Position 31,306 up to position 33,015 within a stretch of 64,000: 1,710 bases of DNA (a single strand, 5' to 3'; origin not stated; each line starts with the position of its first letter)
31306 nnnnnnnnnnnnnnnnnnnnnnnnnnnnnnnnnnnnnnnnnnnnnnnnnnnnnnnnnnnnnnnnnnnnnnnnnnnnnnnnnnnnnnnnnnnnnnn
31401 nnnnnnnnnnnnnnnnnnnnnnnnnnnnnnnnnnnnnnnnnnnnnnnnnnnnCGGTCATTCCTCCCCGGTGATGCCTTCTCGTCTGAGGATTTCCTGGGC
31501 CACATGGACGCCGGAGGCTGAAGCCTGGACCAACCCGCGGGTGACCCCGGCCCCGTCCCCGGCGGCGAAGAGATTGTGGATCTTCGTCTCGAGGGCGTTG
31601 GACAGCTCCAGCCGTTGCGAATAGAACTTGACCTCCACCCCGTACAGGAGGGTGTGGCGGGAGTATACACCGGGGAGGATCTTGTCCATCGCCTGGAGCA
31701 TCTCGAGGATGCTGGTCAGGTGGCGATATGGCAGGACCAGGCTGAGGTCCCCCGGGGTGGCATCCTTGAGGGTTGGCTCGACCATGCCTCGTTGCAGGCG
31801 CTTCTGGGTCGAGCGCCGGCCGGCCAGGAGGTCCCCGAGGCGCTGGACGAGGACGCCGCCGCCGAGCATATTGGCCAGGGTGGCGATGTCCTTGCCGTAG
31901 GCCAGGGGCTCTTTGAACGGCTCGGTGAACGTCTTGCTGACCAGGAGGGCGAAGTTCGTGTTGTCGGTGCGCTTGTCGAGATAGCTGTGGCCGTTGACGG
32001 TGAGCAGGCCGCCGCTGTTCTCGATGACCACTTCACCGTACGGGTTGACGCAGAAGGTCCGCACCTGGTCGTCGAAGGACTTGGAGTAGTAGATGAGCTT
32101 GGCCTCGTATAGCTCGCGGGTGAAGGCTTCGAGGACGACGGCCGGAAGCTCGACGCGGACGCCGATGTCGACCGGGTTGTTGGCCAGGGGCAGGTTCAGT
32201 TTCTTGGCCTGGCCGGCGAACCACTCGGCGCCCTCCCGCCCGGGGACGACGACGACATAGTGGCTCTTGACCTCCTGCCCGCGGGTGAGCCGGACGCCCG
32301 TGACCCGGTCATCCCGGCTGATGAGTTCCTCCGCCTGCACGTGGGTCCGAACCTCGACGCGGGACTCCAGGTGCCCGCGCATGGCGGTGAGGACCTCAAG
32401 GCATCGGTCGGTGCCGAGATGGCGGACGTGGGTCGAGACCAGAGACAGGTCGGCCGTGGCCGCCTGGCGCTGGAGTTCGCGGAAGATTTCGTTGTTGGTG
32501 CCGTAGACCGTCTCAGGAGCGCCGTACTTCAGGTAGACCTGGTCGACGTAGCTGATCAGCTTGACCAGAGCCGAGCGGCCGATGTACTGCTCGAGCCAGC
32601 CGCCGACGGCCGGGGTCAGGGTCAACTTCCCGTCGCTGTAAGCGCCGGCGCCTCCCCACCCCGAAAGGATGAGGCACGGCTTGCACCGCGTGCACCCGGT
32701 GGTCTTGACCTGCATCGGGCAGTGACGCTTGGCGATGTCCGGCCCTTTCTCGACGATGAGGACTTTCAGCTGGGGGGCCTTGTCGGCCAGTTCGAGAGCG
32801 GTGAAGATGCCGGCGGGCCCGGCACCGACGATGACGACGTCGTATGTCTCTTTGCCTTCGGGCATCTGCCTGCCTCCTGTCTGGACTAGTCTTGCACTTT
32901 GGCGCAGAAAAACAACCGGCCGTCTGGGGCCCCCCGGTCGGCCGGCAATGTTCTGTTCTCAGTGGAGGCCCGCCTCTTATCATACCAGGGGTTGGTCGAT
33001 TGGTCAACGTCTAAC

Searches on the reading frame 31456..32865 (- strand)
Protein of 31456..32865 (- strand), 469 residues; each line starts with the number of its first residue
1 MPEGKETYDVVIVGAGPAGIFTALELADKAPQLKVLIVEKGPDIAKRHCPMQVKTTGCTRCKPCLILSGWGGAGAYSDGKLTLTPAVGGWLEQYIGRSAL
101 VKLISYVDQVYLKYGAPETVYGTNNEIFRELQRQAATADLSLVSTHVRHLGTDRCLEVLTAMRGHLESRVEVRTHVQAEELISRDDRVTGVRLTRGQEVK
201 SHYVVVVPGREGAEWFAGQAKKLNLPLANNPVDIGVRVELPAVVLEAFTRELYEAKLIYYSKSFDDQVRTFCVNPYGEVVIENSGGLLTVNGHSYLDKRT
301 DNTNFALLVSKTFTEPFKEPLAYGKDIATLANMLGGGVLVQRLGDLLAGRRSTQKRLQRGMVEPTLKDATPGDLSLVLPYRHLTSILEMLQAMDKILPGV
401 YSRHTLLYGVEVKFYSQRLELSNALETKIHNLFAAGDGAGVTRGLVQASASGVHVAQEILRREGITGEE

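Call 6: search_protein_families(library=pfam, proteins=[window:31456-32865:-])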
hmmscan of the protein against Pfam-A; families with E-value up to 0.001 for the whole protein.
window:31456-32865:- (469 aa): 13 families
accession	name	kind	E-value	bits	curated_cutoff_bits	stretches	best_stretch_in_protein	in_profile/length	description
PF07992.20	Pyr_redox_2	-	1.5e-13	51.3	26.1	1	8-52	1-43/291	Pyridine nucleotide-disulphide oxidoreductase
PF21688.3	FAD-depend_C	-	6.4e-12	46.5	27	1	234-412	4-195/197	FAD-dependent protein, C-terminal domain-like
PF01266.30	DAO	-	2.8e-10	40.7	27.9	1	9-45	1-35/353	FAD dependent oxidoreductase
PF01134.28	GIDA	-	5.5e-10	39.3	22.1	0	393-459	316-383/391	Glucose inhibited division protein A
PF00890.30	FAD_binding_2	-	4.5e-09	36.4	20.4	1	9-42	1-32/414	FAD binding domain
PF03486.20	HI0933_like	-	2.4e-07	30.9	50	1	9-47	2-38/244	HI0933-like protein Rossmann domain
PF05834.18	Lycopene_cycl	-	6.2e-07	29.3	23.4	1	9-48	1-42/380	Lycopene cyclase protein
PF01946.23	Thi4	-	8.8e-07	28.8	26.2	1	8-40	18-49/235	Thi4 family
PF01494.25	FAD_binding_3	-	8.8e-05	22.3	22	0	8-40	2-32/349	FAD binding domain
PF13450.12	NAD_binding_8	-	0.00014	22.5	21.9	1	12-44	1-31/68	NAD(P)-binding Rossmann-like domain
PF13454.12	NAD_binding_9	-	0.00019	21.8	21.8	0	11-42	1-34/155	FAD-NAD(P)-binding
PF13738.12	Pyr_redox_3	-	0.00027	20.7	30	1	11-41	1-30/305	Pyridine nucleotide-disulphide oxidoreductase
PF12831.13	FAD_oxidored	-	0.00051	19.9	27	0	9-41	1-31/416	FAD dependent oxidoreductase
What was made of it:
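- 31456..32865 (-): FAD-dependent protein (COG2509-like; PF21688 C-terminal domain), 469 aa. Pfam hits (call 6).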

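Call 7: search_protein_families(library=ncbifam, proteins=[window:31456-32865:-])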
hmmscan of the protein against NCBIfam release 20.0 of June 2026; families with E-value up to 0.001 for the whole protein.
window:31456-32865:- (469 aa): 38 families (the best 25 are shown)
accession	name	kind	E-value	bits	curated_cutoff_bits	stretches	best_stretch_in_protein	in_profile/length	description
NF003585.0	PRK05249.1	equivalog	1.5e-07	30.4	465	0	6-42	5-39/464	Si-specific NAD(P)(+) transhydrogenase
TIGR00275.1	TIGR00275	subfamily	1.7e-07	30.4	183.8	1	10-61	1-45/401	aminoacetone oxidase family FAD-binding enzyme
TIGR02032.1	GG-red-SF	subfamily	6.2e-07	29.4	158.8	1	8-49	1-40/297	geranylgeranyl reductase family protein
TIGR04542.1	GMC_mycofac_2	equivalog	1.7e-06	27.4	400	0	9-44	1-35/425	mycofactocin system GMC family oxidoreductase MftG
NF005331.0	PRK06854.1-2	equivalog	1.9e-06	26.6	557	1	7-41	9-43/563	adenylyl-sulfate reductase subunit alpha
TIGR01988.1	Ubi-OHases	subfamily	2.5e-06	26.6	224.65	1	9-45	1-36/387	ubiquinone biosynthesis hydroxylase, UbiH/UbiF/VisC/COQ6 family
TIGR01350.1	lipoamide_DH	equivalog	3.9e-06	25.9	408.8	0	8-40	2-32/461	dihydrolipoyl dehydrogenase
NF045637.1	carotdesatCrtDProt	equivalog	4.1e-06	25.6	580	0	168-206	235-273/485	1-hydroxycarotenoid 3,4-desaturase CrtD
NF009478.0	PRK12844.1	equivalog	5.6e-06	24.9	789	0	6-43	7-42/559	3-ketosteroid-delta-1-dehydrogenase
TIGR01373.1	soxB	subfamily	5.7e-06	25.4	529.45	1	2-41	25-64/407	sarcosine oxidase subunit beta family protein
TIGR00136.1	mnmG_gidA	equivalog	6.4e-06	24.8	524.85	0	406-453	333-379/616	tRNA uridine-5-carboxymethylaminomethyl(34) synthesis enzyme MnmG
TIGR03467.1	HpnE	equivalog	1.1e-05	25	283.05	0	167-232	220-287/430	hydroxysqualene dehydroxylase HpnE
TIGR01292.1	TRX_reduct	equivalog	1.2e-05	24.3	343.45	0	8-40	1-31/300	thioredoxin-disulfide reductase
NF004834.1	PRK06185.1-3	subfamily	1.2e-05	24.3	500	0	6-45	6-43/420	FAD-dependent oxidoreductase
NF005691.0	PRK07494.1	equivalog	1.5e-05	23.8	459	0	5-43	6-42/404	UbiH/UbiF family hydroxylase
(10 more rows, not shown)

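Call 8: find_related_loci(query=window:31456-32865:-, collection=genome_contigs, flank=3000)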
Query window:31456-32865:- (469 aa) in genome_contigs; peptide patterns used: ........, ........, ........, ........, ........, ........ (x = any residue, [..] = any of these).
600 stretches matched a pattern (row limit reached: there are more); 597 encode a relative of the query (tblastn E <= 1e-3); the best 80 are kept; 80 distinct loci.
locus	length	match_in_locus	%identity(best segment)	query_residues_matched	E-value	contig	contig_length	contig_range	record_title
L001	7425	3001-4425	71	6-462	0e+0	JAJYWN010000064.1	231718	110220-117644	MAG: Bacillota bacterium isolate FK3.bin120 NODE_44_length_231718_cov_1.820416, whole genome shotgun sequence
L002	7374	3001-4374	66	5-462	0e+0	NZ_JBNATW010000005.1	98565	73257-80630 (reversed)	MAG: Thermovenabulum sp. isolate Kamch4342-3A-MB-03 bin7.fa-5, whole genome shotgun sequence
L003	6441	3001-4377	65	8-467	0e+0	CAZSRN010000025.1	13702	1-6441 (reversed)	MAG TPA_asm: uncultured Veillonellaceae bacterium isolate SRP192927_co4_899 genome assembly, contig: NODE_10033_length_1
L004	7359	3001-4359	67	7-462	0e+0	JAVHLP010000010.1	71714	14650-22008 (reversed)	MAG: bacterium isolate Ess09-15 NODE_10_length_71714_cov_9.023626, whole genome shotgun sequence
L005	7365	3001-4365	62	8-462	0e+0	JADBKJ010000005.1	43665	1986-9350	MAG: Thermoanaerobacter sp. isolate Bu09 bin.9_contig5, whole genome shotgun sequence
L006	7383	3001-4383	62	6-464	0e+0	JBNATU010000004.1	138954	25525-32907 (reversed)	MAG: Moorellaceae bacterium isolate Kamch4342-3A-MB-01 bin2.fa-4, whole genome shotgun sequence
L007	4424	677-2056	63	8-465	0e+0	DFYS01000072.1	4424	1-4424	MAG TPA_asm: Moorella sp. UBA4076 UBA4076_contig_9695, whole genome shotgun sequence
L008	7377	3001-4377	60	6-462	0e+0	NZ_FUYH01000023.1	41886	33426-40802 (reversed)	Caloramator quimbayensis strain USBA 833, whole genome shotgun sequence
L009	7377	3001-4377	61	6-462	0e+0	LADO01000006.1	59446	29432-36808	MAG: Peptococcaceae bacterium BRH_c4b BRHa_1000636, whole genome shotgun sequence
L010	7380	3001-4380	61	6-463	0e+0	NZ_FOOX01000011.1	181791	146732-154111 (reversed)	Desulfotruncus arcticus DSM 17038, whole genome shotgun sequence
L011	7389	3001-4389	60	1-462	0e+0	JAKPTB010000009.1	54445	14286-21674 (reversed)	MAG: Bacillota bacterium isolate JPNA_metabat.60 k141_1297677, whole genome shotgun sequence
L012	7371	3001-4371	61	5-462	0e+0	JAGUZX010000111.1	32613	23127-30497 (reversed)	MAG: Desulfovibrio sp. isolate DeMMO6_25 c_000000014171, whole genome shotgun sequence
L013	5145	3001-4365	59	8-462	0e+0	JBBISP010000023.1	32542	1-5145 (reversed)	MAG: Nitrospirota bacterium isolate BQF170218_bin_376 NODE_1070_length_32542_cov_46.856158, whole genome shotgun sequenc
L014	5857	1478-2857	62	6-463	0e+0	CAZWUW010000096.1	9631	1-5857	MAG TPA_asm: uncultured Eubacteriales bacterium isolate SRP302447_co1_816 genome assembly, contig: NODE_18954_length_963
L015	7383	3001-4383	60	3-462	0e+0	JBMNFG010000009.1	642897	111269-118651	MAG: Bacillota bacterium isolate SBF912LR0HQ0073 contig_4745, whole genome shotgun sequence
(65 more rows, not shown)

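Call 16: find_encoding_contigs(protein=window:31456-32865:-, flank=2000, max_places=6)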
Protein window:31456-32865:- (469 aa): 4 contigs read that carry it; 2 places shown.
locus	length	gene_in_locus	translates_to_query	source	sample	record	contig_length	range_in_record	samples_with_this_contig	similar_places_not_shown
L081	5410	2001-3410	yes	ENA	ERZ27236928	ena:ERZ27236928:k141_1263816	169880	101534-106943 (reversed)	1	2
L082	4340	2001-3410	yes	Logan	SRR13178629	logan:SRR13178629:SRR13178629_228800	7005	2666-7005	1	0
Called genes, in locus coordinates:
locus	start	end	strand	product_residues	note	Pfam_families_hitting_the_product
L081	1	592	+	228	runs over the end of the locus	PF02525:Flavodoxin_2, PF03358:FMN_red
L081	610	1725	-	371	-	-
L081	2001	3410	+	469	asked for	PF00890:FAD_binding_2 (faint), PF01134:GIDA (faint), PF01266:DAO (weak), PF01946:Thi4 (weak), PF03486:HI0933_like (faint), PF05834:Lycopene_cycl (weak), PF07992:Pyr_redox_2 (weak), PF21688:FAD-depend_C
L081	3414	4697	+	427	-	PF00709:Adenylsucc_synt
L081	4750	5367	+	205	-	PF09335:VTT_dom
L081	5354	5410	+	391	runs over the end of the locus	PF13480:Acetyltransf_6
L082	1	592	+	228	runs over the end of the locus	PF02525:Flavodoxin_2, PF03358:FMN_red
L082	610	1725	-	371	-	-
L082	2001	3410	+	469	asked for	PF00890:FAD_binding_2 (faint), PF01134:GIDA (faint), PF01266:DAO (weak), PF01946:Thi4 (weak), PF03486:HI0933_like (faint), PF05834:Lycopene_cycl (weak), PF07992:Pyr_redox_2 (weak), PF21688:FAD-depend_C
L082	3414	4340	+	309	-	?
